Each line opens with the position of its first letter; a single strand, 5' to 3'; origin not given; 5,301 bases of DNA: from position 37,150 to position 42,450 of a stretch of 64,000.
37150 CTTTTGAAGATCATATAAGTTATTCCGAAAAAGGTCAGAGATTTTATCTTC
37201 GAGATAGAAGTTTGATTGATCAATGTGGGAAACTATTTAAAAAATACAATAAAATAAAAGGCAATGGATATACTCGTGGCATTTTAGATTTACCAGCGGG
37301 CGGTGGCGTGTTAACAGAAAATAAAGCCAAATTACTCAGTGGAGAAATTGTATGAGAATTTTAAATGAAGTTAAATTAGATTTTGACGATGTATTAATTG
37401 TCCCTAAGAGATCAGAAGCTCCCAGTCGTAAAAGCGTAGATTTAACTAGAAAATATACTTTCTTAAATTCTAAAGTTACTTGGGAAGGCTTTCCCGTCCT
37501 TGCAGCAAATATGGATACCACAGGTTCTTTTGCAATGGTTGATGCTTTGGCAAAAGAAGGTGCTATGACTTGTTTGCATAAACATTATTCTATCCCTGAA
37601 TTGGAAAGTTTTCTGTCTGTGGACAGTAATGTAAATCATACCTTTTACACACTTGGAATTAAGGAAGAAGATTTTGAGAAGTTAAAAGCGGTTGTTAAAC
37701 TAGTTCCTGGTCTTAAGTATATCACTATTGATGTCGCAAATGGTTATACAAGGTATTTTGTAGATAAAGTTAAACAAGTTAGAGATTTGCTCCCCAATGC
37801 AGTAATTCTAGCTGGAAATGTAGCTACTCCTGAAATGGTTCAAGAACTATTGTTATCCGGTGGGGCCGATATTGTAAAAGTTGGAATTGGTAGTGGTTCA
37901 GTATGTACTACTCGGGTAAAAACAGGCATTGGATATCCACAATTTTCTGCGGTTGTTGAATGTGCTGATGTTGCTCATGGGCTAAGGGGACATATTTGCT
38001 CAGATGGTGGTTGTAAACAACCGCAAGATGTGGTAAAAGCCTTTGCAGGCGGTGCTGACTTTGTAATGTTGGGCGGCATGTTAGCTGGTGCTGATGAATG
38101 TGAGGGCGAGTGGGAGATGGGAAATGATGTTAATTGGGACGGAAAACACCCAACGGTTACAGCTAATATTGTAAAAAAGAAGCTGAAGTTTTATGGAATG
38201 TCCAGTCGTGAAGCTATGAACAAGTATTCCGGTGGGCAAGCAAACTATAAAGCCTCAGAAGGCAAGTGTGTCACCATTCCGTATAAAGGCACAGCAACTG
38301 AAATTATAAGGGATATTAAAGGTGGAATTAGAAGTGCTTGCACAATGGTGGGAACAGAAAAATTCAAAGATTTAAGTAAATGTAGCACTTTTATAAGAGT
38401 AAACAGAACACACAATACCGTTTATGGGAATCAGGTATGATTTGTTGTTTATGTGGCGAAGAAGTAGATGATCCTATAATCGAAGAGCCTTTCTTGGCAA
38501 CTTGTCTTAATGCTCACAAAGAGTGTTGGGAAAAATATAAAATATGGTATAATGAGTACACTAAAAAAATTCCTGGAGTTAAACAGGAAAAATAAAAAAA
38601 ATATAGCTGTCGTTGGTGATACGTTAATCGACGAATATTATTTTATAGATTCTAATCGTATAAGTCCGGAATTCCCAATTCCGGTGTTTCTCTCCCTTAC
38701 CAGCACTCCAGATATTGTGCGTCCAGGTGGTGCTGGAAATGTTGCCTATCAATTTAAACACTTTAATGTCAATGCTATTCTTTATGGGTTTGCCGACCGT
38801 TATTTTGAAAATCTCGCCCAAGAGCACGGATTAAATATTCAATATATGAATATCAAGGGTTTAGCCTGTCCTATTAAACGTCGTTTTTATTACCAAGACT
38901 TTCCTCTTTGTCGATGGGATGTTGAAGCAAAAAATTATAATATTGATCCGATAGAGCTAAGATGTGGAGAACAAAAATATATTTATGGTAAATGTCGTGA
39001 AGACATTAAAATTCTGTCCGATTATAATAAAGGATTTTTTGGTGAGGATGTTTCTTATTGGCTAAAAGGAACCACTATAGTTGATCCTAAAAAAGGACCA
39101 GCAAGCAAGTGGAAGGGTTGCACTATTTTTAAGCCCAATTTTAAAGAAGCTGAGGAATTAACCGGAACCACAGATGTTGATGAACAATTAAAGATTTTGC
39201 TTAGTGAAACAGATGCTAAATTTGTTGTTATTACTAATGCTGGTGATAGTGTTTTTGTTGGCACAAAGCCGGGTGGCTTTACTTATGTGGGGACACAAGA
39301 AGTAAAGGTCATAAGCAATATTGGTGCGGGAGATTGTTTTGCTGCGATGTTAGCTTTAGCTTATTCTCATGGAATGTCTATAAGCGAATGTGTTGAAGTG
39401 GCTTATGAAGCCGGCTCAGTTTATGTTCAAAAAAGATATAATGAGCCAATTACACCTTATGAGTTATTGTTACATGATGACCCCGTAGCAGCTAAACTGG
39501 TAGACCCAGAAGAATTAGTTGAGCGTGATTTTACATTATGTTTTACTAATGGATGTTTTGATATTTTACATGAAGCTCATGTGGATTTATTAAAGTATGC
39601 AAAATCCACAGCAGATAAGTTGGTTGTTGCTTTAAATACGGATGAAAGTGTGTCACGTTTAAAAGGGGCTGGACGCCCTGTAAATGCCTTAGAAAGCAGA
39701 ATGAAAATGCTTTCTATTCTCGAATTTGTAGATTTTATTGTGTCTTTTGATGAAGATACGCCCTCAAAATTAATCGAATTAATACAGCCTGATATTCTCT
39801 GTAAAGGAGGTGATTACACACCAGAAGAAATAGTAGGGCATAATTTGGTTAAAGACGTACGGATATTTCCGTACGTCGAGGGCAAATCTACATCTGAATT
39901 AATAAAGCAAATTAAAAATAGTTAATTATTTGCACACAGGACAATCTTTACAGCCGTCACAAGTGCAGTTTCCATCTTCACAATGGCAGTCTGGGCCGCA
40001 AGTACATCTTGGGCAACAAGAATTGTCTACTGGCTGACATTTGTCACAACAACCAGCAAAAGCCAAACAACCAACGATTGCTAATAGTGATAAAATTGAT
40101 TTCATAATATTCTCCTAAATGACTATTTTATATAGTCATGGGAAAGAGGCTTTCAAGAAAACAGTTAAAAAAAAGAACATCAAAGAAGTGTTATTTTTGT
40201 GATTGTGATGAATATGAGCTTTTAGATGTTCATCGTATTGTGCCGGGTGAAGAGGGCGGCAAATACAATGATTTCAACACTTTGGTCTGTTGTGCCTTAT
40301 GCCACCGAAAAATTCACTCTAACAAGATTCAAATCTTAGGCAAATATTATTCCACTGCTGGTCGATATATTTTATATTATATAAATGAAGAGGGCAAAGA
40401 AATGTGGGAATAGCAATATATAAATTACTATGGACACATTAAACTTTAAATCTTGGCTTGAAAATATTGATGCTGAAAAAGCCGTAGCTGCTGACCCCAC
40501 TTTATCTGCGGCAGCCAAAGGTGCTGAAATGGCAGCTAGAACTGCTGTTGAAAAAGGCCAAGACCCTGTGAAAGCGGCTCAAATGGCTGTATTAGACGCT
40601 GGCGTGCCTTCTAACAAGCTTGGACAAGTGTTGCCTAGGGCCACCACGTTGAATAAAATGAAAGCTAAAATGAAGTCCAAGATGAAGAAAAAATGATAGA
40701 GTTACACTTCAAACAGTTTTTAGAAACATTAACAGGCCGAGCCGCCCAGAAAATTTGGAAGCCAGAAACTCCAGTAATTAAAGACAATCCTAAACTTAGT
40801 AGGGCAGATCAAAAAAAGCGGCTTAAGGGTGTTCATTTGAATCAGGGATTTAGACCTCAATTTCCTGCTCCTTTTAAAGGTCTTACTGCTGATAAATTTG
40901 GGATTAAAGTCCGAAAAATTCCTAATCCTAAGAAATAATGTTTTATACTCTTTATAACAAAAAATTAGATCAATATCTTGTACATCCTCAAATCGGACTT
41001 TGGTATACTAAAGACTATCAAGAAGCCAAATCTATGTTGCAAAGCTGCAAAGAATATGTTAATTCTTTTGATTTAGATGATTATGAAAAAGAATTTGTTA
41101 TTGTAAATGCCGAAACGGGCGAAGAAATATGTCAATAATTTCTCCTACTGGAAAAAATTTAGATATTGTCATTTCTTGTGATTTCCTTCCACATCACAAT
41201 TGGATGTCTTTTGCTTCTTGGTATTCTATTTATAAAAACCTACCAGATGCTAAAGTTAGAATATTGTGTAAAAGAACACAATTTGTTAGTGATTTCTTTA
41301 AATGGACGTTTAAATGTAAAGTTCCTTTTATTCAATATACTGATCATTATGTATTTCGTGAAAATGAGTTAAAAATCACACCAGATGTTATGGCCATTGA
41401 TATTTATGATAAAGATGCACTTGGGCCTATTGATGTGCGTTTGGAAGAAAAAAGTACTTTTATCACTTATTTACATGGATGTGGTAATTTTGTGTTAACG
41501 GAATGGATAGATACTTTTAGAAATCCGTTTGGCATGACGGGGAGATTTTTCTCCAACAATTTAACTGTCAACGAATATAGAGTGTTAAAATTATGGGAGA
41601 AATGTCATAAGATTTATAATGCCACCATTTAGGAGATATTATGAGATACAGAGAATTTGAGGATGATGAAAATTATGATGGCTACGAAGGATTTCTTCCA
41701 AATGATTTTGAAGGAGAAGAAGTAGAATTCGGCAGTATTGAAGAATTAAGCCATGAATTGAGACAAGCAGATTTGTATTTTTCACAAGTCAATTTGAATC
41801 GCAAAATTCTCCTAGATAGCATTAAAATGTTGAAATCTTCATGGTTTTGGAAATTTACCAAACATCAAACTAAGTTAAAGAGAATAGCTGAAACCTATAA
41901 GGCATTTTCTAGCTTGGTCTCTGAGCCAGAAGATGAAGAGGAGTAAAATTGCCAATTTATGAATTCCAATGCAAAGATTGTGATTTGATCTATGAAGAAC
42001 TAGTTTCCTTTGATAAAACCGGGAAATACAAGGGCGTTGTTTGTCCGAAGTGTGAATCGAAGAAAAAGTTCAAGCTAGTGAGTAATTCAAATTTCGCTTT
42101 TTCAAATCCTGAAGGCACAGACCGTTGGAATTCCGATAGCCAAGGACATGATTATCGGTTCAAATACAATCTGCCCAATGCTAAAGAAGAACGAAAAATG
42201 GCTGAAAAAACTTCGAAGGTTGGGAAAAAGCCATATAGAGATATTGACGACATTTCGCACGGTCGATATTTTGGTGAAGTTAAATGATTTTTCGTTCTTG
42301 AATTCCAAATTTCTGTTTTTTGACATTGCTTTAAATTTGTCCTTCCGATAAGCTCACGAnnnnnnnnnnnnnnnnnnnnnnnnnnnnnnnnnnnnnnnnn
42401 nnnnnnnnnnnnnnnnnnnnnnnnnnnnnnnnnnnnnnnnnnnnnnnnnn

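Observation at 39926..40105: Hidden 59-aa metallothionein-like lipoprotein ORF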

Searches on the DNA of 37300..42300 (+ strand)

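Call 6: search_dna_similar(query=window:37300-42300:+, collection=phages, mode=near, max_rows=20)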
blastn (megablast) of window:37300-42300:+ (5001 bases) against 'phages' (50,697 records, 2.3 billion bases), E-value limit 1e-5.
No match.

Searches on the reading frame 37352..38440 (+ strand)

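Call 8: search_protein_families(library=pfam, proteins=[window:37352-38440:+], max_evalue=0.01)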
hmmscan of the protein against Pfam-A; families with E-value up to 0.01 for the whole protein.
window:37352-38440:+ (362 aa): 3 families
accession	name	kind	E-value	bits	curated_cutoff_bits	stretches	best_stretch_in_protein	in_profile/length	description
PF00478.31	IMPDH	-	2.4e-65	221.3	25.6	1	9-352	2-336/345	IMP dehydrogenase / GMP reductase domain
PF01070.24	FMN_dh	-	2.2e-05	24.1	24.9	1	200-248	262-309/350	FMN-dependent dehydrogenase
PF01645.23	Glu_synthase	-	0.0025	17.5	20.4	1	142-243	197-306/369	Conserved region in glutamate synthase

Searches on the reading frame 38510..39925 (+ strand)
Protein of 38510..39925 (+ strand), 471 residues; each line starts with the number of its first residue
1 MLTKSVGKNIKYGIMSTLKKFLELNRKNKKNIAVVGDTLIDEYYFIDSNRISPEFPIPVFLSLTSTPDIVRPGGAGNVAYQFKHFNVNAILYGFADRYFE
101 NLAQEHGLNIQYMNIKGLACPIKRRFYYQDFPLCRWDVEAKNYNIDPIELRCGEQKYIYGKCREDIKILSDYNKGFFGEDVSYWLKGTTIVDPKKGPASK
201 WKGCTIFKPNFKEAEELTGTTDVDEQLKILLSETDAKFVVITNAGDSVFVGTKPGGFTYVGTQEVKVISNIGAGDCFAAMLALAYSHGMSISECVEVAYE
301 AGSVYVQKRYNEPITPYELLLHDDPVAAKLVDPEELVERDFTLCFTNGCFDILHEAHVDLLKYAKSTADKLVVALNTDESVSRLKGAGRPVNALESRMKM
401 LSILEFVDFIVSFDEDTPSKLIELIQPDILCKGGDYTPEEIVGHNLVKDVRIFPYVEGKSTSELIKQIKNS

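Call 8: search_protein_families(library=pfam, proteins=[window:38510-39925:+], max_evalue=0.01)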
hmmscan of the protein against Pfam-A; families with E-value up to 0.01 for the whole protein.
window:38510-39925:+ (471 aa): 3 families
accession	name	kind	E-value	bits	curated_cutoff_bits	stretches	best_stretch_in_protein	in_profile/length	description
PF00294.29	PfkB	-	7e-22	78.6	25.8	1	202-309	182-293/302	pfkB family carbohydrate kinase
PF01467.32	CTP_transf_like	-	2.4e-15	57.4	21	1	345-443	1-103/133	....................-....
PF08543.17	Phos_pyr_kin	-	8.7e-06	25.7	27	1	204-300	120-226/246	Phosphomethylpyrimidine kinase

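Call 14: find_related_loci(query=window:38510-39925:+, collection=viral_contigs, flank=4000)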
Query window:38510-39925:+ (471 aa) in viral_contigs; peptide patterns used: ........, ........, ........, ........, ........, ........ (x = any residue, [..] = any of these).
19 stretches matched a pattern; 13 encode a relative of the query (tblastn E <= 1e-3); 13 distinct loci.
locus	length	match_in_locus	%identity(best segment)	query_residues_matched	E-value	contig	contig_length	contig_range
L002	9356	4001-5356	47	15-465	2e-127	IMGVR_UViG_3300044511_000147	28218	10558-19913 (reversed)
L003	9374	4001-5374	47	9-465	1e-125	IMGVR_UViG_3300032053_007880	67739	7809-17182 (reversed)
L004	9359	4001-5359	48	15-466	1e-124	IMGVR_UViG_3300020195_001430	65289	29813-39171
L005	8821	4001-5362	46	13-465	9e-124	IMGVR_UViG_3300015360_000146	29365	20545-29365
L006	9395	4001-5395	44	15-467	4e-121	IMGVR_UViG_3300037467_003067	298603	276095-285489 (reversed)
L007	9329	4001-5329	45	31-470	6e-117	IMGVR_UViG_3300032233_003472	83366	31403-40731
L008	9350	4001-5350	45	14-467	2e-116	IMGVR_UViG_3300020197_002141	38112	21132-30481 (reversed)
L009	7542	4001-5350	45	14-467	2e-116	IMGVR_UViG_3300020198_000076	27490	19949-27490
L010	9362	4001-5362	46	15-467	4e-115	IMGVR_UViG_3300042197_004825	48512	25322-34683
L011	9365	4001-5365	45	15-464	5e-123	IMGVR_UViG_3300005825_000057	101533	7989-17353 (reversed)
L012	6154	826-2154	42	32-469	9e-101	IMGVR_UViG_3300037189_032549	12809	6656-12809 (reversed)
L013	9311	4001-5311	45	30-465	1e-110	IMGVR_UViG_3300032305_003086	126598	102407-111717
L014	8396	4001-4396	46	342-470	2e-29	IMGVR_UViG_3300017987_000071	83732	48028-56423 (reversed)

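Call 23: find_related_loci(query=window:38510-39925:+, collection=metagenome_contigs, flank=3000)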
Query window:38510-39925:+ (471 aa) in metagenome_contigs; peptide patterns used: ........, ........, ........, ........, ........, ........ (x = any residue, [..] = any of these).
404 stretches matched a pattern; 251 encode a relative of the query (tblastn E <= 1e-3); the best 80 are kept; 80 distinct loci.
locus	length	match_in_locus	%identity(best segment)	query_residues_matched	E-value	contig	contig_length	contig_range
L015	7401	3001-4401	57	15-469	2e-166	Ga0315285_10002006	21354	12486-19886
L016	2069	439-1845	46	12-469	2e-141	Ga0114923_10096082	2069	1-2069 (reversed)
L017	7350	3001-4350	47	18-468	1e-130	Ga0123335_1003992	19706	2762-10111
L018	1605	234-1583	46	18-468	1e-138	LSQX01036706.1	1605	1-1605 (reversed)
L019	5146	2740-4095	47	15-465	1e-127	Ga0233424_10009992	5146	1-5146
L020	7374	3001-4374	47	9-465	4e-125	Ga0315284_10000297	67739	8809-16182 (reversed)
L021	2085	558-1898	47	15-465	1e-132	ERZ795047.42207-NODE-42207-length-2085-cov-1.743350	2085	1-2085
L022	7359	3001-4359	48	15-466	4e-124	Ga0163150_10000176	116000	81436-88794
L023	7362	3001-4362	46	13-465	3e-123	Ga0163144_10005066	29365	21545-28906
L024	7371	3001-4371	46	16-470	5e-118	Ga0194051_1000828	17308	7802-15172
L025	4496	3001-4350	45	15-468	4e-118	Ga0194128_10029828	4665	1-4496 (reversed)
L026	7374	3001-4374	45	15-471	2e-116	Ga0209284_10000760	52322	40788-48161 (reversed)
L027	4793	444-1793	44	15-468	4e-116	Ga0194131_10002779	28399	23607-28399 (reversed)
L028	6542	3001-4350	45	14-467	6e-116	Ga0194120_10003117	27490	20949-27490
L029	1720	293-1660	45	15-468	2e-124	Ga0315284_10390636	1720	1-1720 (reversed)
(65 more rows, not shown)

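Call 24: find_related_loci(query=window:38510-39925:+, collection=genome_contigs, flank=3000)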
Query window:38510-39925:+ (471 aa) in genome_contigs; peptide patterns used: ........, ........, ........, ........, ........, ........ (x = any residue, [..] = any of these).
202 stretches matched a pattern; 150 encode a relative of the query (tblastn E <= 1e-3); the best 80 are kept; 80 distinct loci.
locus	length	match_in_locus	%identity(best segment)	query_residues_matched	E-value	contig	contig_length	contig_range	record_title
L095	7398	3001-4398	32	32-471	7e-64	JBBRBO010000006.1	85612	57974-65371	MAG: Desulfomonilales bacterium isolate Co_metawrap_2348 Cmw_2348_k141_10792474_length_85612_cov_10.8203, whole genome s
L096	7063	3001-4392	31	32-469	6e-63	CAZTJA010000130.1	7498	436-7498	MAG TPA_asm: uncultured Syntrophaceae bacterium isolate SRP242652_co2_187 genome assembly, contig: NODE_10354_length_749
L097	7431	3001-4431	31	18-471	1e-61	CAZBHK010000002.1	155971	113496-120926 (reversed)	MAG TPA_asm: uncultured Pseudomonadota bacterium isolate SRP062349_co2_272 genome assembly, contig: NODE_46_length_15597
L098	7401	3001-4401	32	35-470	2e-57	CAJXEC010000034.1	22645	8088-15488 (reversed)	MAG TPA_asm: uncultured Rhodospirillaceae bacterium isolate ERR599138_bin.95_MetaBAT_v2.12.1_MAG genome assembly, contig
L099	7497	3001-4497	30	4-471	1e-54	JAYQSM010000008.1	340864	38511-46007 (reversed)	MAG: Rhodospirillaceae bacterium isolate SD3109_NP_metabta_bins_sspec.tsv.257 contig_22833_pilon, whole genome shotgun s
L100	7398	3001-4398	31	30-470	2e-54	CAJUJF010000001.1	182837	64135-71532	MAG TPA_asm: uncultured Christensenellaceae bacterium isolate MGBC152639 genome assembly, contig: MGBC152639.1, whole ge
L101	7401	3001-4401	32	35-470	5e-51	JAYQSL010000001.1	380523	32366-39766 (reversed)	MAG: Rhodospirillaceae bacterium isolate SD3109_NP_metabta_bins_sspec.tsv.265 contig_10503_pilon, whole genome shotgun s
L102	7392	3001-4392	32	35-468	3e-50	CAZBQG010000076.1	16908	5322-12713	MAG TPA_asm: uncultured Rhodospirillaceae bacterium isolate SRP308112_co1_303 genome assembly, contig: NODE_5630_length_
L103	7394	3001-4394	35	32-470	6e-47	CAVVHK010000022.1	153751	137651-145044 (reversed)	MAG: uncultured delta proteobacterium isolate MFD01689.bin.2.77 genome assembly, contig: contig_23612, whole genome shot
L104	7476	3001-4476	28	17-471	1e-42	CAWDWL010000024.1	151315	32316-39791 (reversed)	MAG: uncultured proteobacterium isolate MFD05705.bin.1.215 genome assembly, contig: contig_46885, whole genome shotgun s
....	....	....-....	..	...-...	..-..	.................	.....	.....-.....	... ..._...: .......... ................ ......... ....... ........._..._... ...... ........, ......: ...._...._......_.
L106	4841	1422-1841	50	335-470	8e-38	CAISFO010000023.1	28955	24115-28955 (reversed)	MAG: uncultured Holophagaceae bacterium isolate Umea2p3_bin-1388 genome assembly, contig: bin-1388:23/98, whole genome s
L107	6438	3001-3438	49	333-471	1e-37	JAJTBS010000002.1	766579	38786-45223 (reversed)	MAG: Holophagaceae bacterium isolate MS_R2_30 NODE_2_length_766579_cov_36.288834, whole genome shotgun sequence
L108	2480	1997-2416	50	335-470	5e-38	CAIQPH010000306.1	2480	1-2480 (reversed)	MAG: uncultured Holophagaceae bacterium isolate VK_bin-2000 genome assembly, contig: bin-2000:306/328, whole genome shot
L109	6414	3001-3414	49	338-471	2e-37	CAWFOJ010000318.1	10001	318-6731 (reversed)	MAG: uncultured Holophagaceae bacterium isolate MFD02138.bin.2.38 genome assembly, contig: contig_88080, whole genome sh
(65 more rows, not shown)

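Call 73: search_dna_similar(query=window:38510-39925:+, collection=phages, mode=protein, max_evalue=1e-20, max_rows=15)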
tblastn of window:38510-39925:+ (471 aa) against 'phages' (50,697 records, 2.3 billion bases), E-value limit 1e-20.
Records with a match: 24; places in all: 24; records where one place covers at least 80% of the query: 3.
Best place of each record, by identity: <60% 24.
By first word of the organism name: Synechococcus 13; Prochlorococcus 6; Marine 2; uncultured 1; Salmonella 1; Bacteriophage 1.
By host as written in the record: Synechococcus sp. 9; - 5; Prochlorococcus sp. NATL1A 2; Synechococcus sp. WH8017 2; Prochlorococcus sp. MIT9515 2; Synechococcus sp. WH7803 2; Homo sapiens 1; Prochlorococcus marinus NATL2A 1.
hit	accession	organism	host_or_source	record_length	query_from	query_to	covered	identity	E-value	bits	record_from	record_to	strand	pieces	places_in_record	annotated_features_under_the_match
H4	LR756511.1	uncultured phage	metagenomic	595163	15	470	97%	42.7%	3e-100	335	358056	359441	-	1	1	record has no annotation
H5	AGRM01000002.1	Salmonella enterica subsp. houtenae str. ATCC BAA-1581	Homo sapiens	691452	2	469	99%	31.2%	5e-60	218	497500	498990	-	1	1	protein RfaE, domain I | [Glutamate--ammonia-ligase] adenylyltransferase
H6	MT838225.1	Bacteriophage sp.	human fecal samples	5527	21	467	95%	31.5%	9e-54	199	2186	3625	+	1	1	record has no annotation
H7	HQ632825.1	Prochlorococcus phage P-SSM5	Prochlorococcus marinus NATL2A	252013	336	471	29%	40.1%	3e-21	103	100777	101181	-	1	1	bifunctional heptose 7-phosphate kinase/heptose 1-phosphate ... | ADP-heptose synthase | carbamoyltransferase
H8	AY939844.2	Prochlorococcus phage P-SSM2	Prochlorococcus sp. NATL1A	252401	336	471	29%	40.1%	3e-21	103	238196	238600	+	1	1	putative nucleotidyltransferase | putative carbohydrate kinase | carbamoyltransferase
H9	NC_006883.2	Prochlorococcus phage P-SSM2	Prochlorococcus sp. NATL1A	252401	336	471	29%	40.1%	3e-21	103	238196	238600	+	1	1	bifunctional heptose 7-phosphate kinase/heptose 1-phosphate ... | putative carbohydrate kinase | Nol-like carbamoyltransferase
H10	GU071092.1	Prochlorococcus phage P-SSM2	-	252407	336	471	29%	40.1%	3e-21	103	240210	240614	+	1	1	conserved hypothetical protein (x2) | carbamoyltransferase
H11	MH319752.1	Marine virus AG-345-F15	single cell amplified by WGA-X; seawater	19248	336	471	29%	40.1%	6e-21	102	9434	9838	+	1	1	record has no annotation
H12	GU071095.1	Synechococcus phage S-SM2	Synechococcus sp. WH8017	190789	344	470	27%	42.2%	7e-24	111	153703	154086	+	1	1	putative nucleotidyltransferase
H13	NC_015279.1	Synechococcus phage S-SM2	Synechococcus sp. WH8017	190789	344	470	27%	42.2%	7e-24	111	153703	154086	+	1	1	bifunctional heptose 7-phosphate kinase/heptose 1-phosphate ...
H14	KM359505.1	Prochlorococcus phage P-TIM68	Prochlorococcus sp. MIT9515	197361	343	471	27%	40.8%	2e-26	119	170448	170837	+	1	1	putative nucleotidyltransferase (x2) | putative nucleotide-sugar epimerase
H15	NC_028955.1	Prochlorococcus phage P-TIM68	Prochlorococcus sp. MIT9515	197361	343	471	27%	40.8%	2e-26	119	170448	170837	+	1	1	bifunctional heptose 7-phosphate kinase/heptose 1-phosphate ... | cysteine dioxygenase | nucleotide-sugar epimerase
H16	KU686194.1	Synechococcus phage S-CAM1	Synechococcus sp.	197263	332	466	29%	38.0%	5e-21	102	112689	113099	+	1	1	putative nucleotidyltransferase | carbamoyltransferase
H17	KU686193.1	Synechococcus phage S-CAM1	Synechococcus sp.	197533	332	466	29%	38.0%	5e-21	102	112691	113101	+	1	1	putative nucleotidyltransferase | carbamoyltransferase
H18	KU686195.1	Synechococcus phage S-CAM1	Synechococcus sp.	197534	332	466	29%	38.0%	5e-21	102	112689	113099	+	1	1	putative nucleotidyltransferase | carbamoyltransferase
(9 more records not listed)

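Call 74: get_annotated_region(hit=H4, flank=3000)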
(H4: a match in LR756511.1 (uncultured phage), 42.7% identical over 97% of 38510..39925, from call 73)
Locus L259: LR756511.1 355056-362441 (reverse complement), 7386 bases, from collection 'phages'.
description: uncultured phage genome assembly, chromosome: 1.
organism: uncultured phage (NCBI taxid 278008)
taxonomy: Viruses; environmental samples
host: -; source: metagenomic; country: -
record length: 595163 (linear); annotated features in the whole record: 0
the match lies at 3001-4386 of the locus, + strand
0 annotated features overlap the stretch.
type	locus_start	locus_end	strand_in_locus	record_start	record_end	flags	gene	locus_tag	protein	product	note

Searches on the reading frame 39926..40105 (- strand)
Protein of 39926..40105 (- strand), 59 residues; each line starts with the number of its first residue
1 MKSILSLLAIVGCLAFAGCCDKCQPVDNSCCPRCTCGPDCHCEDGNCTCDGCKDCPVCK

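Call 7: search_dna_similar(query=window:39929-40105:-, collection=phages, mode=protein, max_evalue=10, max_rows=30)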
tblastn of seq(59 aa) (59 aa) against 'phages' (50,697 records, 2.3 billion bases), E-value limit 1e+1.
Records with a match: 3; places in all: 3; records where one place covers at least 80% of the query: 0.
Best place of each record, by identity: 60-80% 1; <60% 2.
By first word of the organism name: Weissella 2; Vibrio 1.
By host as written in the record: Weissella sp. 2; Vibrio cyclitrophicus 1.
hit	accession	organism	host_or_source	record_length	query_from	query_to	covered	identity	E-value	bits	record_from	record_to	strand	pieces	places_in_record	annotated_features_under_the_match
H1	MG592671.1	Vibrio phage 2.275.O._10N.286.54.E11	Vibrio cyclitrophicus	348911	40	54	25%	66.7%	4e+0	30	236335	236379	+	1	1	hypothetical protein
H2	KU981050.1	Weissella phage WCP30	Weissella sp.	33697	14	42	49%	34.2%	6e+0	29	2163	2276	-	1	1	head morphogenesis protein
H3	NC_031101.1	Weissella phage WCP30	Weissella sp.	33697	14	42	49%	34.2%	6e+0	29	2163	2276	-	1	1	minor head protein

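Call 8: search_protein_families(library=pfam, proteins=[window:39926-40105:-], max_evalue=0.01)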
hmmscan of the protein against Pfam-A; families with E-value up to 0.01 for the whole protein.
window:39926-40105:- (59 aa): 0 families

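Call 9: search_protein_families(library=phrogs, proteins=[window:39926-40105:-], max_evalue=0.001)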
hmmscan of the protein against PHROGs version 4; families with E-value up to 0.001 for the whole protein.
window:39926-40105:- (59 aa): 0 families

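Call 10: find_homologous_proteins(query=window:39926-40105:-, max_evalue=0.1)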
Query window:39926-40105:-: no candidate shares three 5-residue words with the query. No homologue found.

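Call 19: search_protein_representatives(protein=window:39926-40105:-)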
Query: 59 residues. Proteins with E-value up to 0.001 (for the whole library): 0; up to 1e-10: 0; up to 1e-30: 0. The best 0 are listed.

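Call 50: find_related_loci(query=window:39926-40105:-, collection=viral_contigs, flank=3000)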
Query window:39926-40105:- (59 aa) in viral_contigs; peptide patterns used: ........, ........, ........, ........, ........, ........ (x = any residue, [..] = any of these).
81 stretches matched a pattern, but none encodes a relative of the query by tblastn (E <= 1e-3).

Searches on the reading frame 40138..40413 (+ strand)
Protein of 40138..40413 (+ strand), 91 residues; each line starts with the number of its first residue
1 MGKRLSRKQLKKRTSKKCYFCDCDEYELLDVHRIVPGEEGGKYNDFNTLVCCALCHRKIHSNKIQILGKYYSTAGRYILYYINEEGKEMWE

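Call 8: search_protein_families(library=pfam, proteins=[window:40138-40413:+], max_evalue=0.01)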
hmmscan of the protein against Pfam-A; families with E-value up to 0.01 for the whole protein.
window:40138-40413:+ (91 aa): 1 family
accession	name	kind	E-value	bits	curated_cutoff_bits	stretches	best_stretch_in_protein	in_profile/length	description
PF01844.29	HNH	-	0.0088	16.6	21.4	0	23-61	6-46/47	HNH endonuclease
